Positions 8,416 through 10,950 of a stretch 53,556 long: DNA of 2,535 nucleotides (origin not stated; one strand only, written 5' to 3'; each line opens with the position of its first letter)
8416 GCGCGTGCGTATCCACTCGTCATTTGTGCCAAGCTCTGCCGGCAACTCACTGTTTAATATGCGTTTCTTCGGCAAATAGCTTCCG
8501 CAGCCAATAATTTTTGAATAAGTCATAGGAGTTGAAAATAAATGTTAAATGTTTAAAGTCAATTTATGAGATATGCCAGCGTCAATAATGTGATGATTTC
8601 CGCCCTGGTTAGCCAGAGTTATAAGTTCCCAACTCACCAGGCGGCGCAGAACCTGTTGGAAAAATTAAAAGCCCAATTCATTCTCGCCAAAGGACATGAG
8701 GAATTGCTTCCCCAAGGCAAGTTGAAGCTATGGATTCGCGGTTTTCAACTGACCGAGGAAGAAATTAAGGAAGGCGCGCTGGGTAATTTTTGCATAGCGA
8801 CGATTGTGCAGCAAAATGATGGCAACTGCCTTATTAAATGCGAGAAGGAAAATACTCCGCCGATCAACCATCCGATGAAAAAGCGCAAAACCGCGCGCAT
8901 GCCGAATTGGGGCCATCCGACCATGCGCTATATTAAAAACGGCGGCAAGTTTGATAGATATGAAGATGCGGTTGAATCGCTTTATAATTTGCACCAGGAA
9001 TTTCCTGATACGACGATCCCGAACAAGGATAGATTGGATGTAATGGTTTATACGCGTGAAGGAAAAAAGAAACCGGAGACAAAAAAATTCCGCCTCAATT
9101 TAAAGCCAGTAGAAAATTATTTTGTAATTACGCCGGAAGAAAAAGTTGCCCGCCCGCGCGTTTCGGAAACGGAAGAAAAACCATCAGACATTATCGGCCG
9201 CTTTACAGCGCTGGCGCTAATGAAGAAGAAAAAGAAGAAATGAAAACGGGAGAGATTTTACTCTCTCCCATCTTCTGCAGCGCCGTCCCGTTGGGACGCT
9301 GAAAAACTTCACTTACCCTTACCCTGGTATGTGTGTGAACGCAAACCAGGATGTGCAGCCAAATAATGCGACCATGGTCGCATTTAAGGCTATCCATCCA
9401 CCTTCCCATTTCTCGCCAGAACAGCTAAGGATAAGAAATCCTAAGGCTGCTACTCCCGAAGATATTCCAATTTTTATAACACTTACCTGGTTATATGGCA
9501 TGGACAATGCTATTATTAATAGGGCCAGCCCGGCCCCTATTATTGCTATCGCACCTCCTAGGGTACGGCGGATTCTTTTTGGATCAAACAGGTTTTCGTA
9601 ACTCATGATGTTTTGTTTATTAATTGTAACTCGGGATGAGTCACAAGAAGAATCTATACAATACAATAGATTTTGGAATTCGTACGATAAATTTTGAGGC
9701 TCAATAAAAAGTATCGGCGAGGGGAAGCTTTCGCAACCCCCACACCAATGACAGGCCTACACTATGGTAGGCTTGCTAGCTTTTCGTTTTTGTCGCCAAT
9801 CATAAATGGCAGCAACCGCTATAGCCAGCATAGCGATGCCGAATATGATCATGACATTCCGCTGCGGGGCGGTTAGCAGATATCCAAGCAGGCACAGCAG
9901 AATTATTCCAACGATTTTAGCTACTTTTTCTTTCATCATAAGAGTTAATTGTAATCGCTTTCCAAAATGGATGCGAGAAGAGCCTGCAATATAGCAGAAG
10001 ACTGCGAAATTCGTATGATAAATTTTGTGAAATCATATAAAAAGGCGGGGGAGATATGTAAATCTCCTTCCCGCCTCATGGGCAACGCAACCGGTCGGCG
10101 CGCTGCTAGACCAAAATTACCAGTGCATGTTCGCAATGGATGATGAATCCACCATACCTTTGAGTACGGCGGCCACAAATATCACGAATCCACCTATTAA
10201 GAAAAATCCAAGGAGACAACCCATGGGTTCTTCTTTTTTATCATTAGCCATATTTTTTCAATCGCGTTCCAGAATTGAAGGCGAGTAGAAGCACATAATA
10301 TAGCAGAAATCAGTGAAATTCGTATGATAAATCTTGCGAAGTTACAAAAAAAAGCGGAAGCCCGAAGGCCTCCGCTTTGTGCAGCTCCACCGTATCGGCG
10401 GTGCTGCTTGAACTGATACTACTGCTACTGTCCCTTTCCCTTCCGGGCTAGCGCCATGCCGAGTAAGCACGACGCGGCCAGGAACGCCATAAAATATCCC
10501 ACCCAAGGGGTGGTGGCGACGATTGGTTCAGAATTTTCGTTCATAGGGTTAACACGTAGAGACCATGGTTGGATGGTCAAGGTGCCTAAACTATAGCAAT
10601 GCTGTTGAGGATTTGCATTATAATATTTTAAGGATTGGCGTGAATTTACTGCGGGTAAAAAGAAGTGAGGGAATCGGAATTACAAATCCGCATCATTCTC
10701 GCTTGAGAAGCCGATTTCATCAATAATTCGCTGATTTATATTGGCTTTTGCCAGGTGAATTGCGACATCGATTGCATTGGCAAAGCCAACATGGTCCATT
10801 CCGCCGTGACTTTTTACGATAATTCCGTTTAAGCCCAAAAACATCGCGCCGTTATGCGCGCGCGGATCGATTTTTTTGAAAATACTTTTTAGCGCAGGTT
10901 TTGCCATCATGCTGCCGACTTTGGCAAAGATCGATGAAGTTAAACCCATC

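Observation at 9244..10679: Tandem array of four terminator-bounded cassettes for small hydrophobic peptides sharing a conserved ~90-nt leader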

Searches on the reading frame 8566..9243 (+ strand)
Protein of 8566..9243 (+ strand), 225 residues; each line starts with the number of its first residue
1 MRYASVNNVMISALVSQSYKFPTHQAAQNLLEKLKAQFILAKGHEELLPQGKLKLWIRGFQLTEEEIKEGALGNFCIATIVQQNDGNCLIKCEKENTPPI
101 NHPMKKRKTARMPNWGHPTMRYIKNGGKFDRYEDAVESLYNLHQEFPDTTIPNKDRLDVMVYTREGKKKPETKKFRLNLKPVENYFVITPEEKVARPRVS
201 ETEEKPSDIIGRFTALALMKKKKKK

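Call 11: search_protein_families(library=pfam, proteins=[window:8566-9243:+], max_evalue=1)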
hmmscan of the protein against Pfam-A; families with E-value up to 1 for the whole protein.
window:8566-9243:+ (225 aa): 1 family
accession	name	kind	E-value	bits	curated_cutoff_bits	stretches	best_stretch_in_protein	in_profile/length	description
PF18401.7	Thioredoxin_13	-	0.074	13.4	26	0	12-68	33-90/136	Thioredoxin-like domain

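Call 20: search_protein_families(library=ncbifam, proteins=[window:8566-9243:+], max_evalue=1)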
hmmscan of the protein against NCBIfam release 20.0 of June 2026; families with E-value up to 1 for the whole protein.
window:8566-9243:+ (225 aa): 0 families

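Call 21: search_protein_families(library=phrogs, proteins=[window:8566-9243:+], max_evalue=1)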
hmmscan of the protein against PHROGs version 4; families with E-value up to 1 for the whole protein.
window:8566-9243:+ (225 aa): 0 families

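Call 22: search_solved_structures(query=window:8566-9243:+, max_evalue=1)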
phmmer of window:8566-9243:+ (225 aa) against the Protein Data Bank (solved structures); distinct sequences matched with E-value up to 1: 0.

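Call 34: search_protein_representatives(protein=window:8566-9243:+)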
Query: 225 residues. Proteins with E-value up to 0.001 (for the whole library): 286; up to 1e-10: 238; up to 1e-30: 17. The best 150 are listed.
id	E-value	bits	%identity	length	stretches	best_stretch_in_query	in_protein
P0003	3.1e-65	236.2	54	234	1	1-224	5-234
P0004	9.9e-40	152.8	39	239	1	3-225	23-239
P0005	7.5e-37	143.4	37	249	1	1-224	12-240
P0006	3.5e-35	137.9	36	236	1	3-225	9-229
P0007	1.5e-34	135.9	38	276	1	2-182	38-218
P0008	2.1e-34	135.4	39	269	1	2-184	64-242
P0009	2.4e-34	135.2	33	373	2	3-170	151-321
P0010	4.6e-33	131.0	37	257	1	2-225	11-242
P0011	5.2e-33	130.8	35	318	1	2-225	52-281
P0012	5.6e-33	130.7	35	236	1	2-225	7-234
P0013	2.0e-32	128.9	36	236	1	4-224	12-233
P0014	3.3e-32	128.2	38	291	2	2-167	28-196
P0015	8.7e-32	126.8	35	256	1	3-224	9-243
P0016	8.8e-32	126.8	38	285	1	2-183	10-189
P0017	1.0e-31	126.6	33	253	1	2-223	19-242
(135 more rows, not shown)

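Call 37: find_homologous_proteins(query=window:8566-9243:+, max_evalue=0.001)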
Query window:8566-9243:+ (225 aa): 6 proteins with E <= 0.001 among 143 candidates.
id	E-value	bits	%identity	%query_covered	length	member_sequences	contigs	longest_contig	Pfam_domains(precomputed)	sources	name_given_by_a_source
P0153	4.1e-148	509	100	100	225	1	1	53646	-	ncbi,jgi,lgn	-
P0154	2.6e-100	352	65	97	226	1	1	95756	-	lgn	-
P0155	4.3e-72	260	52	97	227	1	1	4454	-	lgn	-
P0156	9.1e-69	249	51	97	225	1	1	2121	-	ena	-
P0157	1.7e-66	242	50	97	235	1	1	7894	-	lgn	-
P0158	7.5e-65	237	47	97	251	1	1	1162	-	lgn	-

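Call 38: search_protein_families(library=pfam, alignment_id=A3, max_evalue=0.01)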
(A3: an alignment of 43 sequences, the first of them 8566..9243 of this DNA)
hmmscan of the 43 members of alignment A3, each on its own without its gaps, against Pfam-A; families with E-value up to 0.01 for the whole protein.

A. member 1, window:8566-9243:+ (225 aa): 0 families

B. families by the number of members that match (of 43 scanned): 3 families
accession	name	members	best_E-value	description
PF05036.18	SPOR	1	0.003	SPOR domain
PF20190.3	DUF6553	1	0.0063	Family of unknown function (DUF6553)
PF25744.1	T4_Y13H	1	0.0092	Bacteriophage T4 Y13H protein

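Call 39: find_encoding_contigs(protein=P0154, flank=6000, max_places=3)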
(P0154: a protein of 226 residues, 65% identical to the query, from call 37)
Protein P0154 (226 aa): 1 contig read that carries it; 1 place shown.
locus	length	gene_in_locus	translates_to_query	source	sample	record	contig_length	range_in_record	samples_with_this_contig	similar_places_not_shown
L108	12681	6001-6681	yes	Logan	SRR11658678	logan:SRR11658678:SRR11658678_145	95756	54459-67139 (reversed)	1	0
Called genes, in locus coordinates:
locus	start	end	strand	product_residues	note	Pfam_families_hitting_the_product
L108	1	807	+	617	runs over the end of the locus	PF13506:Glyco_transf_21 (weak), PF00535:Glycos_transf_2, PF13641:Glyco_tranf_2_3, PF13632:Glyco_trans_2_3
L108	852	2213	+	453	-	PF00875:DNA_photolyase, PF03441:FAD_binding_7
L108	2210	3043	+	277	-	PF01170:UPF0020 (faint), PF17827:PrmC_N, PF02384:N6_Mtase (faint), PF06325:PrmA (faint), PF05175:MTS, PF13847:Methyltransf_31, PF08242:Methyltransf_12 (weak), PF13649:Methyltransf_25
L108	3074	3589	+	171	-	PF13763:DUF4167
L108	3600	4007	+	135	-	-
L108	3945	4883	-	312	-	PF00108:Thiolase_N (weak), PF08545:ACP_syn_III, PF08541:ACP_syn_III_C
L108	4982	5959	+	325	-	-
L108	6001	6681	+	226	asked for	-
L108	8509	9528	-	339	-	PF02504:FA_synthesis, PF01515:PTA_PTB (weak)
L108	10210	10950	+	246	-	PF01027:Bax1-I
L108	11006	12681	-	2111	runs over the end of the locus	PF01435:Peptidase_M48 (faint)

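Call 40: find_encoding_contigs(protein=P0157, flank=6000, max_places=3)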
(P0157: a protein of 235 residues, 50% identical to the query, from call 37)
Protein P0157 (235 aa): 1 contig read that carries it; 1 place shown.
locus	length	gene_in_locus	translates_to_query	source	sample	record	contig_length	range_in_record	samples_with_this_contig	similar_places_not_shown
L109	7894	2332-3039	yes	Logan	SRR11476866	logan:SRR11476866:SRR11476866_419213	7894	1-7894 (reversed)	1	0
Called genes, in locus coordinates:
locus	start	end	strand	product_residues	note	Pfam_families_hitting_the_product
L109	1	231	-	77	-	?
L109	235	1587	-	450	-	PF05697:Trigger_N, PF00254:FKBP_C, PF05698:Trigger_C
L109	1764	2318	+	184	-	PF18306:LDcluster4, PF03641:Lysine_decarbox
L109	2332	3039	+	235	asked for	-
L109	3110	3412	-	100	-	-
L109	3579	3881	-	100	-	-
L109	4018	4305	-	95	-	-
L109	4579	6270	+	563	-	PF00989:PAS (faint), PF00563:EAL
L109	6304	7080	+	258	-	PF07963:N_methyl (weak)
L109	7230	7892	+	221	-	?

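Call 41: find_encoding_contigs(protein=P0155, flank=6000, max_places=3)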
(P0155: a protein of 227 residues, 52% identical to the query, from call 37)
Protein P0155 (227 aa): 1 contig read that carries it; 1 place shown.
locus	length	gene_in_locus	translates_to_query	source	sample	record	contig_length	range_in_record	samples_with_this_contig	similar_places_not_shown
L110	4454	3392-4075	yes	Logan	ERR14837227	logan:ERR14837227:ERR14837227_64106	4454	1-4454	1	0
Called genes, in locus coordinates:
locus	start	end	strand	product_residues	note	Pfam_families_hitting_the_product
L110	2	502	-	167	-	?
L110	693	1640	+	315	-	PF00158:Sigma54_activat, PF14532:Sigma54_activ_2, PF00004:AAA, PF07724:AAA_2, PF07728:AAA_5, PF25601:AAA_lid_14, PF02954:HTH_8 (weak)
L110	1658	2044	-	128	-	PF12844:HTH_19, PF13560:HTH_31 (weak), PF01381:HTH_3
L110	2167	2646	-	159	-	PF00588:SpoU_methylase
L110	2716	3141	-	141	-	PF01220:DHquinase_II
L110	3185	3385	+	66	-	PF02597:ThiS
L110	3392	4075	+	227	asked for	-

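Call 48: list_cluster_members(proteins=[P0153, P0154, P0156])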
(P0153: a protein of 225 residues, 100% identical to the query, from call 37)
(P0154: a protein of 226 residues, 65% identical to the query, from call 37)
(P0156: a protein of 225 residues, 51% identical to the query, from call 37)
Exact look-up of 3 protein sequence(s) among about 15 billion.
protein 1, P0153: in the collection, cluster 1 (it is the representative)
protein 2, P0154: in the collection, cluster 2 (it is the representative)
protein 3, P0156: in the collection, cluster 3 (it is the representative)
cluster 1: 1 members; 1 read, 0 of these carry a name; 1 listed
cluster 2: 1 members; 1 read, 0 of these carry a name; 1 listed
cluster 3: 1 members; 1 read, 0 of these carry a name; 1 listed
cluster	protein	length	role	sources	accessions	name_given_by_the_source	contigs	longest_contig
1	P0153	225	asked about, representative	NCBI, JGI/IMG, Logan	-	-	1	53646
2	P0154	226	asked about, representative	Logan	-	-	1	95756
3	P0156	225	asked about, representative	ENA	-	-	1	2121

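Call 52: search_solved_structures(query=A3, max_evalue=10)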
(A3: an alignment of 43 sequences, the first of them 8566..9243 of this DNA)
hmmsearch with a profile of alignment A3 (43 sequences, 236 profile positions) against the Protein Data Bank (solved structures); distinct sequences matched with E-value up to 10: 1.
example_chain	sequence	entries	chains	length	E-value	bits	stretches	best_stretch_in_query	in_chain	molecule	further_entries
1va9_A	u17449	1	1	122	0.66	12.8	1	63-100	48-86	Down syndrome cell adhesion molecule like-protein 1b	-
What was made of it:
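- Tried and rejected: The profile search against PDB sequences also found nothing (calls 22, 52).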

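Call 53: search_dna_similar(query=window:8566-9243:+, collection=plasmids, mode=protein, max_evalue=0.001)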
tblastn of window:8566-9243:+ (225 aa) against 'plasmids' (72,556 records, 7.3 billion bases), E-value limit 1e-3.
No match.

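Call 58: predict_structure(alignment_id=A3)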
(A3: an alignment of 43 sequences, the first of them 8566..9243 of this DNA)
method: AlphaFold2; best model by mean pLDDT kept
length: 225 residues; sequences in the alignment: 43
mean_pLDDT: 92.2   pTM: 0.68
mean pLDDT of the five models: 92.2, 91.6, 91.5, 91.3, 90.0
residues with pLDDT >= 90: 172; 70-90: 49; 50-70: 4; < 50: 0
segments of 3 or more residues with pLDDT < 50: none
pLDDT, mean of each block of 10 residues (from residue 1): 94 98 97 95 80 96 94 97 97 94 87 95 98 98 97 98 92 97 98 87 73 77 69
secondary structure, 60 per line:
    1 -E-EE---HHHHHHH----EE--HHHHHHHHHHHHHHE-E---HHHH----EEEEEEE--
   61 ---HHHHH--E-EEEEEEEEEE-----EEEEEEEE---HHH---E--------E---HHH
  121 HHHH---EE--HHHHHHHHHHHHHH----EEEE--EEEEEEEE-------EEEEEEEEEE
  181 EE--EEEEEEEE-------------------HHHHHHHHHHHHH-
elements in order: H9-15 H24-37 H44-47 E52-58 H64-68 E73-82 E88-95 H118-124 H132-145 E150-153 E156-163 E171-182 E185-192 H212-224

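Call 61: fold_search(model_id=the predicted structure, library=pdb)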
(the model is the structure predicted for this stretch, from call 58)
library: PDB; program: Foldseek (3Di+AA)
matches with E <= 10: 913; with E <= 0.001: 0
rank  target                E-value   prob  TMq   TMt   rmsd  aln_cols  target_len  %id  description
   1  8s7l_C                1.0e-02  0.33  0.17  0.16  18.3       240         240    8  Crystal structure of a double mutant of VirB8-like OrfG central and C-terminal domains of Streptococcus thermophilus I (released 2025-03-12)
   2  7pkw                  2.7e-02  0.16  0.15  0.14  18.3       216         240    7  Crystal structure of VIRB8-like OrfG central and C-terminal domains of Streptococcus thermophilus ICESt3 (Gram positive  (released 2022-09-07)
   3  8s7l_A                2.9e-02  0.25  0.18  0.17  17.8       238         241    9  Crystal structure of a double mutant of VirB8-like OrfG central and C-terminal domains of Streptococcus thermophilus I (released 2025-03-12)
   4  8ovw_P                3.2e-02  0.12  0.15  0.13  21.4       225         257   14  Cryo-EM structure of CBF1-CCAN bound topologically to centromeric DNA (released 2023-08-09)
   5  4xrt_B                4.1e-02  0.23  0.17  0.14  18.0       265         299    9  Crystal structure of the di-domain ARO/CYC StfQ from the steffimycin biosynthetic pathway (released 2015-12-02)
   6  6pps_B                4.3e-02  0.15  0.15  0.14  19.2       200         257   10  A blue light illuminated LOV-PAS construct from the LOV-HK sensory protein from Brucella abortus (construct 15-273) (released 2020-07-15)
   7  2v8q_A                6.1e-02  0.99  0.24  0.49  15.5        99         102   13  Crystal structure of the regulatory fragment of mammalian AMPK in complexes with AMP (released 2007-09-25)
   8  4cfh_A                8.6e-02  0.90  0.24  0.14  16.8       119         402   14  Structure of an active form of mammalian AMPK (released 2013-12-25)
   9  4rer_A                9.1e-02  0.75  0.24  0.13  23.1       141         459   13  Crystal structure of the phosphorylated human alpha1 beta2 gamma1 holo-AMPK complex bound to AMP and cyclodextrin (released 2014-12-10)
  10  4cfe_C                9.7e-02  0.91  0.23  0.14  11.3       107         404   14  Structure of full length human AMPK in complex with a small molecule activator, a benzimidazole derivative (991) (released 2013-12-25)
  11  3te5_A                1.0e-01  0.96  0.23  0.36  18.6       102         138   13  structure of the regulatory fragment of sacchromyces cerevisiae ampk in complex with NADH (released 2011-11-09)
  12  2y8l_A                1.0e-01  0.95  0.23  0.46  15.5        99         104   11  Structure of the regulatory fragment of mammalian aMPK in complex with two ADP (released 2011-03-16)
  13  4eag_A                1.2e-01  0.96  0.22  0.46   6.4        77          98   17  Co-crystal structure of an chimeric AMPK core with ATP (released 2012-06-06)
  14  8ow1_P                1.2e-01  0.15  0.16  0.14  17.7       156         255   13  Cryo-EM structure of the yeast Inner kinetochore bound to a CENP-A nucleosome. (released 2023-08-09)
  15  9m7x_A                1.2e-01  0.08  0.14  0.06  17.8       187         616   10  Cryo-EM structure of bacteriophage NF5 C1 RBP (released 2025-12-17)
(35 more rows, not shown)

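Call 62: find_related_loci(query=A3, collection=viral_contigs, flank=4000)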
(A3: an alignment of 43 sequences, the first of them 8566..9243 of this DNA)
Query A3 (225 aa) in viral_contigs; peptide patterns used: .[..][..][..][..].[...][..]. (x = any residue, [..] = any of these).
5 stretches matched a pattern, but none encodes a relative of the query by tblastn (E <= 1e-3).
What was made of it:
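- Tried and rejected: Scan of viral contigs for the 225-aa family: none (call 62).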

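Call 63: find_encoding_contigs(protein=P0156, flank=3000, max_places=3)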
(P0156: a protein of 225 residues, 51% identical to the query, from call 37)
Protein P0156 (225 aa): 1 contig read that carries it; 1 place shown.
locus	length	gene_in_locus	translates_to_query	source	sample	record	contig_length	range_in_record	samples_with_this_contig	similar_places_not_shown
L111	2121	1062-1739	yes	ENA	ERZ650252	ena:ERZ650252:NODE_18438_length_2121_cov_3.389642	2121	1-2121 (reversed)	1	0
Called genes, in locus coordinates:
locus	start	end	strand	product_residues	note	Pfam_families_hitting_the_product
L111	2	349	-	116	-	?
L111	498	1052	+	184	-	PF18306:LDcluster4, PF03641:Lysine_decarbox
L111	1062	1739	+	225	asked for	-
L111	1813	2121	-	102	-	?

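Call 72: search_protein_families(library=padloc, proteins=[window:8566-9243:+, L108:4982-5959:+], max_evalue=1)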
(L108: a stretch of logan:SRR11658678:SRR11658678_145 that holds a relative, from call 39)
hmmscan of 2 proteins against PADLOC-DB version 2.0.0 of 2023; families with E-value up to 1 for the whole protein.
window:8566-9243:+ (225 aa): 0 families

L108:4982-5959:+ (325 aa): 0 families

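Call 84: find_encoding_contigs(protein=P0158, flank=3000, max_places=3)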
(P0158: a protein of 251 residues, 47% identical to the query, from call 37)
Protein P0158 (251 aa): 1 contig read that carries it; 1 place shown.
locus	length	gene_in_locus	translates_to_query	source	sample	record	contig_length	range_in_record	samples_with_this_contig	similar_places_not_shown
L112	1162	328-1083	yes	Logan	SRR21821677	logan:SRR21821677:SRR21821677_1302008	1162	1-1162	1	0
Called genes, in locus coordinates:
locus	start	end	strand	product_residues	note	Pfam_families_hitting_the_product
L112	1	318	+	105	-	?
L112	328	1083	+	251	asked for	-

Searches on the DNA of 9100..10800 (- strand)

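Call 13: search_rna_families(source=window, start=9100, end=10800, threshold=evalue, max_evalue=10)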
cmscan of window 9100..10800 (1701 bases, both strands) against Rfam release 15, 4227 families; matches with E-value up to 10: 8.
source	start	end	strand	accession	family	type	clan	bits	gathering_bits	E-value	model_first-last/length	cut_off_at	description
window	10348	10426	-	RF02241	Xoo2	Gene; sRNA;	-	28.5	45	0.0051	1-78/78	no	Xanthomonadaceae sRNA Xoo2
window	9235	9278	-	RF03778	mir-483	Gene; miRNA;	-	17.3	60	5.5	1-75/75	no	mir-483 microRNA precursor family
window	10213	10251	-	RF00323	snoR79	Gene; snRNA; snoRNA; CD-box;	-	16.9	80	4.5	1-65/65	no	Small nucleolar RNA R79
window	10348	10419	-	RF02884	BcKCsr7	Gene; sRNA;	-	16.1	59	2.7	1-157/157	no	Burkholderia sRNA 7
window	10200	10280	-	RF02377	SurA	Gene; sRNA;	-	13.9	100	0.72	1-279/279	no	SurA sRNA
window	10274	10383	+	RF02377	SurA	Gene; sRNA;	-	13.8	100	0.74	1-279/279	no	SurA sRNA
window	9911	9943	-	RF01139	sR2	Gene; snRNA; snoRNA; CD-box;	-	13.1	42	7.2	1-57/57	no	Small nucleolar RNA sR2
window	9239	9269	-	RF02126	GHRLOS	Gene; lncRNA;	-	11.6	48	9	1-70/70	no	Ghrelin opposite strand RNA conserved region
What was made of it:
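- On Described RNA leader or small-RNA family (Rfam): The best sub-threshold hit is Xoo2 at 28.5 bits against a cutoff of 45, and it lies over terminator A (call 13).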

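Call 82: search_dna_similar(query=window:9244-10679:-, collection=plasmids, mode=distant, max_evalue=0.001, max_rows=8)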
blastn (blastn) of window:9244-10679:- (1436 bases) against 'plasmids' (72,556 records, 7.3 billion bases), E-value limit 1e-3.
No match.

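Call 83: search_dna_similar(query=window:9244-10679:-, collection=phages, mode=distant, max_evalue=0.001, max_rows=8)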
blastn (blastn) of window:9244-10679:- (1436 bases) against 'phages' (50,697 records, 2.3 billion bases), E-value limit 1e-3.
No match.
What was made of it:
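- There is no DNA or protein match to plasmids or phages (calls 53, 82, 83).
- Tried and rejected: Blastn and tblastn against plasmids and phages: no match (calls 53, 82, 83).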

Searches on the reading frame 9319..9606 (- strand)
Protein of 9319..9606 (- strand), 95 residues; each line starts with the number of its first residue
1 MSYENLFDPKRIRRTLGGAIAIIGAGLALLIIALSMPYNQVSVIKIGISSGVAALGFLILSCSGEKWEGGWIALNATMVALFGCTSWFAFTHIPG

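Call 11: search_protein_families(library=pfam, proteins=[window:9319-9606:-], max_evalue=1)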
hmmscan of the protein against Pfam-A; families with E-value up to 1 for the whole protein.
window:9319-9606:- (95 aa): 1 family
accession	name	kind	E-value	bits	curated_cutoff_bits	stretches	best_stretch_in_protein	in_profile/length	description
PF09049.15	SNN_transmemb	-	0.24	12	25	1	41-62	12-31/32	Stannin transmembrane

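Call 20: search_protein_families(library=ncbifam, proteins=[window:9319-9606:-], max_evalue=1)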
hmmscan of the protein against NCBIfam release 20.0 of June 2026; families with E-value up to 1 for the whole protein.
window:9319-9606:- (95 aa): 2 families
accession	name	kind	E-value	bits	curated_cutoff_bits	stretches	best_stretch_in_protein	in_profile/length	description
NF033634.1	SLATT_1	domain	0.16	11.9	41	1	11-81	22-91/132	SLATT domain-containing protein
NF005701.0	PRK07512.1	equivalog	0.17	10.2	528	1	15-44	7-36/516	L-aspartate oxidase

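Call 21: search_protein_families(library=phrogs, proteins=[window:9319-9606:-], max_evalue=1)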
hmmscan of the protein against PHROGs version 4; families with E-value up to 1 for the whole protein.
window:9319-9606:- (95 aa): 1 family
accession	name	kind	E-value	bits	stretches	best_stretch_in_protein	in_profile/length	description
phrog_263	-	lysis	0.33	11.8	1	7-54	23-71/123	holin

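Call 23: find_homologous_proteins(query=window:9319-9606:-, max_evalue=0.01)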
Query window:9319-9606:- (95 aa): 1 proteins with E <= 0.01 among 49 candidates.
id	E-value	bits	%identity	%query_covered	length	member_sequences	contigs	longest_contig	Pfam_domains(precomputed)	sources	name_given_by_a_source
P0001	2.3e-55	203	100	100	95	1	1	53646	-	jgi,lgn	-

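Call 26: find_encoding_contigs(protein=P0001, flank=3000, max_places=6)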
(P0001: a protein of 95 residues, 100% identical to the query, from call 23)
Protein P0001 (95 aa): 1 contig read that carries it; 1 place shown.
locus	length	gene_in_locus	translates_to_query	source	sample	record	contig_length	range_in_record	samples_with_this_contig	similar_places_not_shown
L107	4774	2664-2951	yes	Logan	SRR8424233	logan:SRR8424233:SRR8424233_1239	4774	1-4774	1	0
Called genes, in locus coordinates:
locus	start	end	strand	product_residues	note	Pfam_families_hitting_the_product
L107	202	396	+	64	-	PF01783:Ribosomal_L32p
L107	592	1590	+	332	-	PF02504:FA_synthesis, PF01515:PTA_PTB (weak)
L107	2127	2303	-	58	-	-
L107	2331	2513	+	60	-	-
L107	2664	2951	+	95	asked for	-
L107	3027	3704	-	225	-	-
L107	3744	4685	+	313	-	PF00108:Thiolase_N (weak), PF08545:ACP_syn_III, PF08541:ACP_syn_III_C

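Call 72: search_protein_families(library=padloc, proteins=[window:9319-9606:-], max_evalue=1)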
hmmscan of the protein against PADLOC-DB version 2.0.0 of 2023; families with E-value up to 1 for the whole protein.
window:9319-9606:- (95 aa): 1 family
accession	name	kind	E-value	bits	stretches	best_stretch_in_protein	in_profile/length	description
PDLC03833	BnzA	-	0.19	8.3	1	18-63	310-352/544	-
